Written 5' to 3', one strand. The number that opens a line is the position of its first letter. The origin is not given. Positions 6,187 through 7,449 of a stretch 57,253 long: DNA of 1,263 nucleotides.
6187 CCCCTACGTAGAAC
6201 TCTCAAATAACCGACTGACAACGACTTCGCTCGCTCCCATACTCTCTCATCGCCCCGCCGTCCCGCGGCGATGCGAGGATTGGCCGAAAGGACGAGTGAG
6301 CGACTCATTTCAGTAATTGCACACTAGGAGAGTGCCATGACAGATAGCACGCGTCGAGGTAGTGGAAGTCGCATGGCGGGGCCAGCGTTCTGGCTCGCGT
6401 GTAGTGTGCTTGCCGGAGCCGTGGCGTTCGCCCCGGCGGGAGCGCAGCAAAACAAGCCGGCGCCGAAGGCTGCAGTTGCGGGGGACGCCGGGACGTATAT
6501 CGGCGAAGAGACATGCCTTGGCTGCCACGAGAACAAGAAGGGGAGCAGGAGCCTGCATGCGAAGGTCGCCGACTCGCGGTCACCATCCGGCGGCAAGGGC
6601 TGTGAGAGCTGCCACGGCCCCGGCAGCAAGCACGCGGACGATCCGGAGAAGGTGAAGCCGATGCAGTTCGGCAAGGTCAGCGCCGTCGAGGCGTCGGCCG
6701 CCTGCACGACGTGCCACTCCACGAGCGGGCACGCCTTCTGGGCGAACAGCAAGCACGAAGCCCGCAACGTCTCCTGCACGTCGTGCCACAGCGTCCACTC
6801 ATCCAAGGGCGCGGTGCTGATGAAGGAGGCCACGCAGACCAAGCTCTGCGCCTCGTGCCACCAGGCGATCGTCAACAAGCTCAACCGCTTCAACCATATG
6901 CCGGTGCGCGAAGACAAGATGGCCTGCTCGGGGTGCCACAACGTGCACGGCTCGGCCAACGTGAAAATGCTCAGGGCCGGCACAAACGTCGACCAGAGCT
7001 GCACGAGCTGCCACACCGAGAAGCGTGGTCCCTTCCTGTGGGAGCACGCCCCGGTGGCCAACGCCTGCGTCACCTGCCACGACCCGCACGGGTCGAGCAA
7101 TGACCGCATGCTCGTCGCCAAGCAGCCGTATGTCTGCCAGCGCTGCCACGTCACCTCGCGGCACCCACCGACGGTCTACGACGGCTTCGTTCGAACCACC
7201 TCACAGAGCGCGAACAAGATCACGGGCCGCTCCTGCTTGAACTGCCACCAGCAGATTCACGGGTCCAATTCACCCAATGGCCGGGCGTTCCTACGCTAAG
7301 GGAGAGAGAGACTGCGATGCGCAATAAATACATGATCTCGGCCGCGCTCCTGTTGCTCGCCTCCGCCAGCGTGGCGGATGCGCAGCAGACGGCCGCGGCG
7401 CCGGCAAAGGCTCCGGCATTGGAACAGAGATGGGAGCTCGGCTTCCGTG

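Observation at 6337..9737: Stand-alone MtrA/MtrB (PioAB/MtoAB-type) porin-cytochrome module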

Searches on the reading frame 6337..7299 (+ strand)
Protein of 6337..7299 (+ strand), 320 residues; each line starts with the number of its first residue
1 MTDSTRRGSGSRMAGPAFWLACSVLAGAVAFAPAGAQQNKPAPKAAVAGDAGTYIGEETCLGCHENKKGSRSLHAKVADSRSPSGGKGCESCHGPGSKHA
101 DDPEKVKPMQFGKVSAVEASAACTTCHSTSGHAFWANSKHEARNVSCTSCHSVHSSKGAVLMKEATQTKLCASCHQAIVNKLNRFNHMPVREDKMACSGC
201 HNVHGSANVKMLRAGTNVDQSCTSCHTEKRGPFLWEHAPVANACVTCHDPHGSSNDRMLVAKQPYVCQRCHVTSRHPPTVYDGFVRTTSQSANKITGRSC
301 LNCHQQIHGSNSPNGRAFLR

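Call 4: search_protein_families(library=ncbifam, proteins=[window:6337-7299:+], max_evalue=0.01)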
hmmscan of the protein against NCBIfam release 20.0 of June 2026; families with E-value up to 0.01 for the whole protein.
window:6337-7299:+ (320 aa): 10 families
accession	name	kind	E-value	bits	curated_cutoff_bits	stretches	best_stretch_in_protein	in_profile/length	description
NF041028.1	decahem_GSU2203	exception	9.6e-75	251.7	325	1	38-314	18-305/317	GSU2203 family decaheme c-type cytochrome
TIGR03508.1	decahem_SO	subfamily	1.3e-74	250.9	192.2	1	56-313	1-257/258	DmsE family decaheme c-type cytochrome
TIGR01905.1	paired_CXXCH_1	subfamily_domain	3.7e-31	106.8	25.2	3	237-273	1-38/41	doubled CXXCH domain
NF008659.0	PRK11659.1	equivalog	2.4e-14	53.4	184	2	57-181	46-173/188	cytochrome c nitrite reductase pentaheme subunit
TIGR03146.1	cyt_nit_nrfB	equivalog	5.9e-10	39.6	166.6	1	58-176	12-142/145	cytochrome c nitrite reductase pentaheme subunit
TIGR03153.1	cytochr_NrfH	equivalog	1.3e-09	38.2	134.2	1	209-308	18-113/138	cytochrome c nitrite reductase small subunit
NF041198.1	UshA_like_PCGU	equivalog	1.4e-06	27.2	275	1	58-129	443-510/519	UshA-like (seleno)protein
TIGR03507.1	decahem_SO1788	subfamily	3.5e-05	22.5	209.3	2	109-177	232-304/672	OmcA/MtrC family decaheme c-type cytochrome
NF043010.1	Cyt554_Nsmonas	equivalog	0.0002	20.9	400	1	39-105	62-127/238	cytochrome c-550 CycA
NF045722.1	c3_cytochr_TmcA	equivalog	0.0012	18.6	114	0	164-232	53-117/125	acidic tetraheme cytochrome c3 TmcA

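Call 5: search_protein_families(library=pfam, proteins=[window:6337-7299:+], max_evalue=0.01)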
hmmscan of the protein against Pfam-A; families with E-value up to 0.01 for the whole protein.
window:6337-7299:+ (320 aa): 6 families
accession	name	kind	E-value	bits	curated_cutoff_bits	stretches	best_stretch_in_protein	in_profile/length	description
PF09699.15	Paired_CXXCH_1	-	5.2e-35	119.3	20.6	3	237-274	1-39/41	Doubled CXXCH motif (Paired_CXXCH_1)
PF14522.11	Cytochrome_C7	-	6.9e-17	61.5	24.8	3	185-249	3-67/67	Cytochrome c7 and related cytochrome c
PF22678.1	Cytochrom_c_NrfB-like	-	1.4e-13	51.6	27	2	89-174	1-89/89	Cytochrome c-type protein NrfB-like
PF14537.11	Cytochrom_c3_2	-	2.7e-12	47.4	25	2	140-227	2-79/79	Cytochrome c3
PF22113.1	Mtrc-MtrF_II-IV_dom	-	9.9e-09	35.4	30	0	57-98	120-168/176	Outer membrane cytochrome MtrC/MtrF-like, domains II/IV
PF13435.11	Cytochrome_C554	-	8.4e-08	33.5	20.8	1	51-94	42-84/84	Cytochrome c554 and c-prime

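Call 21: search_solved_structures(query=window:6337-7299:+, max_evalue=0.001, show_alignments=1)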
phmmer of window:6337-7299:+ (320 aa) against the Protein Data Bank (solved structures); distinct sequences matched with E-value up to 0.001: 5.
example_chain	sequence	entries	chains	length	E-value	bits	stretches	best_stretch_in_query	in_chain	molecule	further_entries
6r2q_A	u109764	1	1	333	1.7e-61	211.6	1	55-318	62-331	Cystathionine beta-synthase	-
2ozy_A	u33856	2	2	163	5.9e-11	45.6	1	58-177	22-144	Cytochrome c-type protein nrfB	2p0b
6qvm_A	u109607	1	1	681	2.9e-08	36.7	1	85-176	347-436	Multiheme cytochrome cf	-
1bvb_A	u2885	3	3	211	0.00013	24.7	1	38-105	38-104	CYTOCHROME C-554 | CYTOCHROME C554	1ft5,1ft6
28pb_A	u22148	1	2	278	0.00022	24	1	58-206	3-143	Cytochrome c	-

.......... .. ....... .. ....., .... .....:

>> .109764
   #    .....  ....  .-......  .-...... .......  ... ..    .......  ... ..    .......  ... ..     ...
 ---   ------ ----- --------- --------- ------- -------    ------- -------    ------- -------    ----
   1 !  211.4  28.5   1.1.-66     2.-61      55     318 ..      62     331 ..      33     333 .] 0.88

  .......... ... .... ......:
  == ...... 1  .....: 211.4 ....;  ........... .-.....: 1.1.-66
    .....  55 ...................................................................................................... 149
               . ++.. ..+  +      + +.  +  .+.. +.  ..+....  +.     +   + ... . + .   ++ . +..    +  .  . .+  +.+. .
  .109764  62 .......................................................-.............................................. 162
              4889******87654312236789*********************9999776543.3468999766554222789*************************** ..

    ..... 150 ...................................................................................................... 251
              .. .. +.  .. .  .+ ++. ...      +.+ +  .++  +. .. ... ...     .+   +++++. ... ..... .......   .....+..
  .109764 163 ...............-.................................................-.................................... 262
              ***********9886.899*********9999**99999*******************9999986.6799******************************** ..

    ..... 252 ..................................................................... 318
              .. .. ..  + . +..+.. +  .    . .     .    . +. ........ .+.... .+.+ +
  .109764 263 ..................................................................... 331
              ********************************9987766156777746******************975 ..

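Call 48: search_protein_representatives(protein=window:6337-7296:+)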
Query: 320 residues. Proteins with E-value up to 0.001 (for the whole library): 5783; up to 1e-10: 2576; up to 1e-30: 468. The best 150 are listed.
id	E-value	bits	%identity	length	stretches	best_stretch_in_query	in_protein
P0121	6.6e-124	429.9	66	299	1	43-320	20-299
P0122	4.2e-94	331.9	67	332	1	5-226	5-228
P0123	1.8e-93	329.9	53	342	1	30-320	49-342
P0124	2.8e-90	319.4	52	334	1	23-320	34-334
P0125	1.6e-88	313.6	61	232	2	197-320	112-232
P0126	5.9e-85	301.9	54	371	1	51-316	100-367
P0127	8.4e-78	278.4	35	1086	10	86-274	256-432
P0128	2.1e-73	263.9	44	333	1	12-320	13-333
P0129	3.3e-73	263.3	54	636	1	74-286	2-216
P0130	3.7e-72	259.9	35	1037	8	117-276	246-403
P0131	1.8e-71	257.6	35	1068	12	117-272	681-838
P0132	5.9e-71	255.9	50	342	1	29-277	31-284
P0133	4.8e-70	252.9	33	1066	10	123-273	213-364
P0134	8.1e-70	252.2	46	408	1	33-320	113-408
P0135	1.9e-69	250.9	46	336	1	19-319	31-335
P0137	6.8e-67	242.6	42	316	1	20-320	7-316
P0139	8.4e-66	239.0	44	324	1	32-319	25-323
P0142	5.0e-64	233.1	42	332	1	14-320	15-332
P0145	1.4e-63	231.7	44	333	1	25-320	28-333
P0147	4.3e-63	230.1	43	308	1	15-316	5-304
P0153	4.4e-61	223.5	45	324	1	17-320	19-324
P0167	3.5e-57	210.6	44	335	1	28-320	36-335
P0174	1.8e-56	208.3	42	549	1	30-320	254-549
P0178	5.6e-56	206.7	41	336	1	53-317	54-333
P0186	1.4e-54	202.1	44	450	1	32-319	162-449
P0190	1.4e-53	198.9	42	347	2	44-276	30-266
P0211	4.5e-51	190.6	43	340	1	53-320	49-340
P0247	8.6e-49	183.1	37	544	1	41-317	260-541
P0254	2.7e-48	181.4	40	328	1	29-317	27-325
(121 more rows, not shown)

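Call 49: list_cluster_members(proteins=[P0123, P0124, P0126, P0128, P0135, P0137, P0139, P0142, P0145, P0153])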
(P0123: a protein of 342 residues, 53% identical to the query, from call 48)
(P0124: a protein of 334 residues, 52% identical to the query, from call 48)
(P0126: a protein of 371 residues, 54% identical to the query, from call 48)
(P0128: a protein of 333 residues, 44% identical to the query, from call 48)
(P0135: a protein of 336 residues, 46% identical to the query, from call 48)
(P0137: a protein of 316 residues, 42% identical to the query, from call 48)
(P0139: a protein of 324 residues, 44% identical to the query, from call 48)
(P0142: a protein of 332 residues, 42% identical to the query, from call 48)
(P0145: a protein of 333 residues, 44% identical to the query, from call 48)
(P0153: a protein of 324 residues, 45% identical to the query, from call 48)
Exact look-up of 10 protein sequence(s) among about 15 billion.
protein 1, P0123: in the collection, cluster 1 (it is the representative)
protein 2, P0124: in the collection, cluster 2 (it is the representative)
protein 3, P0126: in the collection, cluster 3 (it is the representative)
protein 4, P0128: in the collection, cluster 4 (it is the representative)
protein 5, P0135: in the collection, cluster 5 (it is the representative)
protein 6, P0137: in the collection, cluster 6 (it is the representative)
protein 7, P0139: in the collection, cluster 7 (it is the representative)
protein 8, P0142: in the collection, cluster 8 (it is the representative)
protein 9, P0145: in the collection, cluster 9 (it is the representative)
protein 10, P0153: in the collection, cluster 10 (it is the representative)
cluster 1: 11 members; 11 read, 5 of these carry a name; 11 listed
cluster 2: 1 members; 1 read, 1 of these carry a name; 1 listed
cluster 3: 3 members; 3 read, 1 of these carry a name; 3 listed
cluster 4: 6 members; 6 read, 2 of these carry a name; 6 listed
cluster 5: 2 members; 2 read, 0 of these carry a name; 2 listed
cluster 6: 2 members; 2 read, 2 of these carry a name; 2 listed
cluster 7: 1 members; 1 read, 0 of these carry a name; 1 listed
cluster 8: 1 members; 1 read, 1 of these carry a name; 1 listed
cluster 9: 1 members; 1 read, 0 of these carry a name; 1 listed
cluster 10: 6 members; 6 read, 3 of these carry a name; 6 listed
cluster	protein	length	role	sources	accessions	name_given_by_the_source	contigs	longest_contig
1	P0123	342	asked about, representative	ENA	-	-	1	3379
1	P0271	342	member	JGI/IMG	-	DmsE family decaheme c-type cytochrome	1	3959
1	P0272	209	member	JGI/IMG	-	DmsE family decaheme c-type cytochrome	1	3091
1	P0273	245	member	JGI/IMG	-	DmsE family decaheme c-type cytochrome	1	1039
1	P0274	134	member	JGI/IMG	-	DmsE family decaheme c-type cytochrome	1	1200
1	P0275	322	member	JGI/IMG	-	DmsE family decaheme c-type cytochrome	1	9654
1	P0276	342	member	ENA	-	-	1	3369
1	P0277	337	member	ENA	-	-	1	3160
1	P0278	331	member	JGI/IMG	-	-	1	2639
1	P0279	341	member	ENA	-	-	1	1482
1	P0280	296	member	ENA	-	-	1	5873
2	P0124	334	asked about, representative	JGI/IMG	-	DmsE family decaheme c-type cytochrome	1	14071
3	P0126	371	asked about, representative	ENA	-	-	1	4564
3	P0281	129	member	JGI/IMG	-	DmsE family decaheme c-type cytochrome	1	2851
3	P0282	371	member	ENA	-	-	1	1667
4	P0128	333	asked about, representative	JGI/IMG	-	DmsE family decaheme c-type cytochrome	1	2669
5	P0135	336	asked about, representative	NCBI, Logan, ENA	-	-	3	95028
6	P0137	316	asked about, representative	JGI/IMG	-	DmsE family decaheme c-type cytochrome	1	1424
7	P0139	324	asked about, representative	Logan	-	-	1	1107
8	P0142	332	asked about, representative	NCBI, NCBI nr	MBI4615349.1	MAG: DmsE family decaheme c-type cytochrome [Planctomycetes bacterium] | DmsE family decaheme c-type cytochrome [Planctomycetota bacterium]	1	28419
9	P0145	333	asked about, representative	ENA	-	-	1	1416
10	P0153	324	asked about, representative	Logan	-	-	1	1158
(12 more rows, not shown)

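Call 68: list_cluster_members(proteins=[P0247, P0174, P0186, P0254, P0178, P0167, P0211, P0147, P0121, P0190])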
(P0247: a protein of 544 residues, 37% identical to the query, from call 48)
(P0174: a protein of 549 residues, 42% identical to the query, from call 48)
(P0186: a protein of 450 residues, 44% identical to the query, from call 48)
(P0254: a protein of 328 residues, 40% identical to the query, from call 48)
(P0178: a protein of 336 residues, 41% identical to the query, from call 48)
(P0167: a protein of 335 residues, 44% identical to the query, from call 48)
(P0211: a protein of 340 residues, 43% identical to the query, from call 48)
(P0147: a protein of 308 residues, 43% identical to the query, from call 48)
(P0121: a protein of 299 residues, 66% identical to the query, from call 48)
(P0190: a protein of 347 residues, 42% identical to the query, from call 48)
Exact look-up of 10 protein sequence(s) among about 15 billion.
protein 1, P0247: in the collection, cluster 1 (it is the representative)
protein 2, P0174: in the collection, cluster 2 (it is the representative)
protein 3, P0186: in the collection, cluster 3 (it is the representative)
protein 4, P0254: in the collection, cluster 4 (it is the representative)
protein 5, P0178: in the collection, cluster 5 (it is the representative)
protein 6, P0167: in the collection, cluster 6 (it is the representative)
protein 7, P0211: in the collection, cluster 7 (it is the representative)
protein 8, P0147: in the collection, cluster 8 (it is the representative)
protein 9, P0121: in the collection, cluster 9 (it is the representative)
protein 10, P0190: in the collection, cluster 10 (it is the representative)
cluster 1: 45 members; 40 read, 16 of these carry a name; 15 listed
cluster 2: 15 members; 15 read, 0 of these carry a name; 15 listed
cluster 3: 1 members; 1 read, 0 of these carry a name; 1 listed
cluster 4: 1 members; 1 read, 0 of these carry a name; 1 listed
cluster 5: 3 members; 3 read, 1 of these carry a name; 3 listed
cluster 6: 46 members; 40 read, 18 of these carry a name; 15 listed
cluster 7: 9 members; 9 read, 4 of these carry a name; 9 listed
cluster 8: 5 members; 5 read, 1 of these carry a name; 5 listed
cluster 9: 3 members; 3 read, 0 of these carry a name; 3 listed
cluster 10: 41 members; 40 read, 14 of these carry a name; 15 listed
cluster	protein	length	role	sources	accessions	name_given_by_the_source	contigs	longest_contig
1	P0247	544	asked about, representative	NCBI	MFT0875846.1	DmsE family decaheme c-type cytochrome [Rhodopseudomonas sp. G2_2311]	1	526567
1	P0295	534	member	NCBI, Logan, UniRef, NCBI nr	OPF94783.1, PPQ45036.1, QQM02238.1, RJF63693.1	hypothetical protein I8G32_00763 [Rhodopseudomonas palustris] | Possible deca-heme c-type cytochrome n=2 Tax=Rhodopseudomonas palustris (strain ATCC ... | cytochrome C [Rhodopseudomonas palustris]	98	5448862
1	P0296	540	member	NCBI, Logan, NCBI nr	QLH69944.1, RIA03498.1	DmsE family decaheme c-type cytochrome [Rhodopseudomonas palustris]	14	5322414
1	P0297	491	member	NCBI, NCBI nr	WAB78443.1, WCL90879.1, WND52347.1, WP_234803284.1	DmsE family decaheme c-type cytochrome [Rhodopseudomonas palustris]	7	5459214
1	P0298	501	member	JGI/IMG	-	DmsE family decaheme c-type cytochrome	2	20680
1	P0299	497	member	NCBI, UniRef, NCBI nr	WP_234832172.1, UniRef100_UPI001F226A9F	DmsE family decaheme c-type cytochrome [Rhodopseudomonas palustris] | DmsE family decaheme c-type cytochrome n=1 Tax=Rhodopseudomonas palustris TaxID=1076 ...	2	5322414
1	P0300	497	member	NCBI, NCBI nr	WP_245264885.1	DmsE family decaheme c-type cytochrome [Rhodopseudomonas palustris]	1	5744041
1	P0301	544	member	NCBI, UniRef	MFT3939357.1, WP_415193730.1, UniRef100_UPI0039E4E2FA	DmsE family decaheme c-type cytochrome [Rhodopseudomonas sp.] | DmsE family decaheme c-type cytochrome n=1 Tax=Rhodopseudomonas sp. TaxID=1078 ...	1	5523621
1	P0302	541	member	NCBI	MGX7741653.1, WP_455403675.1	DmsE family decaheme c-type cytochrome [Rhodopseudomonas parapalustris]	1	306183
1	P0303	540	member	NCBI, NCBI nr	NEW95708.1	DmsE family decaheme c-type cytochrome [Rhodopseudomonas sp. BR0G17]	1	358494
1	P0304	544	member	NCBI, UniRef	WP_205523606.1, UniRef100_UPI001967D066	DmsE family decaheme c-type cytochrome, partial [Rhodopseudomonas sp. BR0C11] | DmsE family decaheme c-type cytochrome n=1 Tax=Rhodopseudomonas sp. BR0C11 TaxID=2269370 ...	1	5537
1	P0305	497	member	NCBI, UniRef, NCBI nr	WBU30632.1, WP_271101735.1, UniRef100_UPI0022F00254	DmsE family decaheme c-type cytochrome [Rhodopseudomonas palustris] | DmsE family decaheme c-type cytochrome n=1 Tax=Rhodopseudomonas palustris TaxID=1076 ...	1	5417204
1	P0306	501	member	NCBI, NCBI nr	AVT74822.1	cytochrome c [Rhodopseudomonas palustris]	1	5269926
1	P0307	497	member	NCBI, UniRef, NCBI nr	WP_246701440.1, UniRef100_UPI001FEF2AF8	DmsE family decaheme c-type cytochrome [Rhodopseudomonas sp. BR0G17] | DmsE family decaheme c-type cytochrome n=1 Tax=Rhodopseudomonas sp. BR0G17 TaxID=2269368 ...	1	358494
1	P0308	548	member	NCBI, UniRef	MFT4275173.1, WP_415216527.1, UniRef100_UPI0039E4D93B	MAG: DmsE family decaheme c-type cytochrome [Rhodopseudomonas sp.] | DmsE family decaheme c-type cytochrome n=1 Tax=Rhodopseudomonas sp. TaxID=1078 ...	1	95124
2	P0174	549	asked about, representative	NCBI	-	-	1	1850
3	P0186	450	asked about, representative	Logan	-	-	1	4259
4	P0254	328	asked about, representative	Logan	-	-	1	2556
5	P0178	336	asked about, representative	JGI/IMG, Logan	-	DmsE family decaheme c-type cytochrome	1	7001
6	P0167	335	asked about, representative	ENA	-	-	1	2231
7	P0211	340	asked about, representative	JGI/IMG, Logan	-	DmsE family decaheme c-type cytochrome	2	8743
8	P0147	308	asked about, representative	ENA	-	-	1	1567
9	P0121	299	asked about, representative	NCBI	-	-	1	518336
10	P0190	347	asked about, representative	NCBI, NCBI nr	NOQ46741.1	MAG: DmsE family decaheme c-type cytochrome [Desulfobulbaceae bacterium] | DmsE family decaheme c-type cytochrome [Desulfobulbaceae bacterium]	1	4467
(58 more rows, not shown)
